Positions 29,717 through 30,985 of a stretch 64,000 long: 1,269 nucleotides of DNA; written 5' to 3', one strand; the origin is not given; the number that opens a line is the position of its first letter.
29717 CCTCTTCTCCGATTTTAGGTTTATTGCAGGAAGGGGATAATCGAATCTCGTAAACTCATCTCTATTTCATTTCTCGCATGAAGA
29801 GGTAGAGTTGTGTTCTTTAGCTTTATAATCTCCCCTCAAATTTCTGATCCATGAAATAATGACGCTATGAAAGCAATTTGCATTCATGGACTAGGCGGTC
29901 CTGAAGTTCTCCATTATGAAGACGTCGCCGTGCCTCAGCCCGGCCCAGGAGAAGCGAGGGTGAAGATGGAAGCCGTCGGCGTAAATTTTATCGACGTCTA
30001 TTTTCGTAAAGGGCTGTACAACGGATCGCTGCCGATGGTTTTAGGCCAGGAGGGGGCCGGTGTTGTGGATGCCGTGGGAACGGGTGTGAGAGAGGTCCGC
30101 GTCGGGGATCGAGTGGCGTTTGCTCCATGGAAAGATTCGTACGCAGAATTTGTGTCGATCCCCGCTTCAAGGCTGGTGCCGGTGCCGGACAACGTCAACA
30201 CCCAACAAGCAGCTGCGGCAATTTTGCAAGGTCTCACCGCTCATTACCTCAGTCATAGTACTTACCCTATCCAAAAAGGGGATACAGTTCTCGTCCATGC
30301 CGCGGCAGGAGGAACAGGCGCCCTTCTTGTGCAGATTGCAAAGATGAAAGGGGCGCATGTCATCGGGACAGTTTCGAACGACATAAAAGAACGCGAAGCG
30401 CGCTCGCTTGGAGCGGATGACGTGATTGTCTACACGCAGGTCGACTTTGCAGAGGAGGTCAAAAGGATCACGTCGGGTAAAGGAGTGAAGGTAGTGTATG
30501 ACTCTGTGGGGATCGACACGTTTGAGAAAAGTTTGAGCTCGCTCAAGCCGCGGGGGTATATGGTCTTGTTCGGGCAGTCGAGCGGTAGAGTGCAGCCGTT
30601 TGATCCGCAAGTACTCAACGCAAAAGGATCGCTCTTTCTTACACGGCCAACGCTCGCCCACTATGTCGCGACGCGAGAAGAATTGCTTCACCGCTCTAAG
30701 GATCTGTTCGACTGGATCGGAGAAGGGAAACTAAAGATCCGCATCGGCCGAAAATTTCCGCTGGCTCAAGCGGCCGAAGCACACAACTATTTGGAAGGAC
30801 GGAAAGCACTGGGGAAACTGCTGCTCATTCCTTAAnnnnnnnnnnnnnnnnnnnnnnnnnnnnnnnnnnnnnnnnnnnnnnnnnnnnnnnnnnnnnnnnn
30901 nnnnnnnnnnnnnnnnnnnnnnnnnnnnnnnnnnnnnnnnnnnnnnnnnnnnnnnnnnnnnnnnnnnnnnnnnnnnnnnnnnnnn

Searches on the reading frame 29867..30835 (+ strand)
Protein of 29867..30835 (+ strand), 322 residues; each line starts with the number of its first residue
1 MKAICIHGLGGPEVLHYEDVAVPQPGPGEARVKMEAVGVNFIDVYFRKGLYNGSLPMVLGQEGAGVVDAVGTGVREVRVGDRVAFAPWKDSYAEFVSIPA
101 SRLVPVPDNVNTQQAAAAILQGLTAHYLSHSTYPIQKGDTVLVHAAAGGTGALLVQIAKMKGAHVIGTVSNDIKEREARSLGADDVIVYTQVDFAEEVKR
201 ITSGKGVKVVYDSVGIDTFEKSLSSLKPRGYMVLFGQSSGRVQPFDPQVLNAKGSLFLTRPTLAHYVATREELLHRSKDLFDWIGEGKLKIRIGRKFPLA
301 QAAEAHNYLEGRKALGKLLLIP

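Call 52: search_protein_families(library=pfam, proteins=[window:29867-30835:+], max_evalue=0.00001)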
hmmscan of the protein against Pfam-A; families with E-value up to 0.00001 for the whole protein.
window:29867-30835:+ (322 aa): 3 families
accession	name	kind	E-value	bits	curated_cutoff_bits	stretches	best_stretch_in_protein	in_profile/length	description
PF13602.12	ADH_zinc_N_2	-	1.9e-25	90.7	27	1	181-320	1-134/134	Zinc-binding dehydrogenase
PF00107.32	ADH_zinc_N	-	1.1e-24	87.2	31.8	1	149-253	1-105/129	Zinc-binding dehydrogenase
PF08240.17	ADH_N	-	3.8e-17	62.9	23.5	1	26-108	1-104/104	Alcohol dehydrogenase GroES-like domain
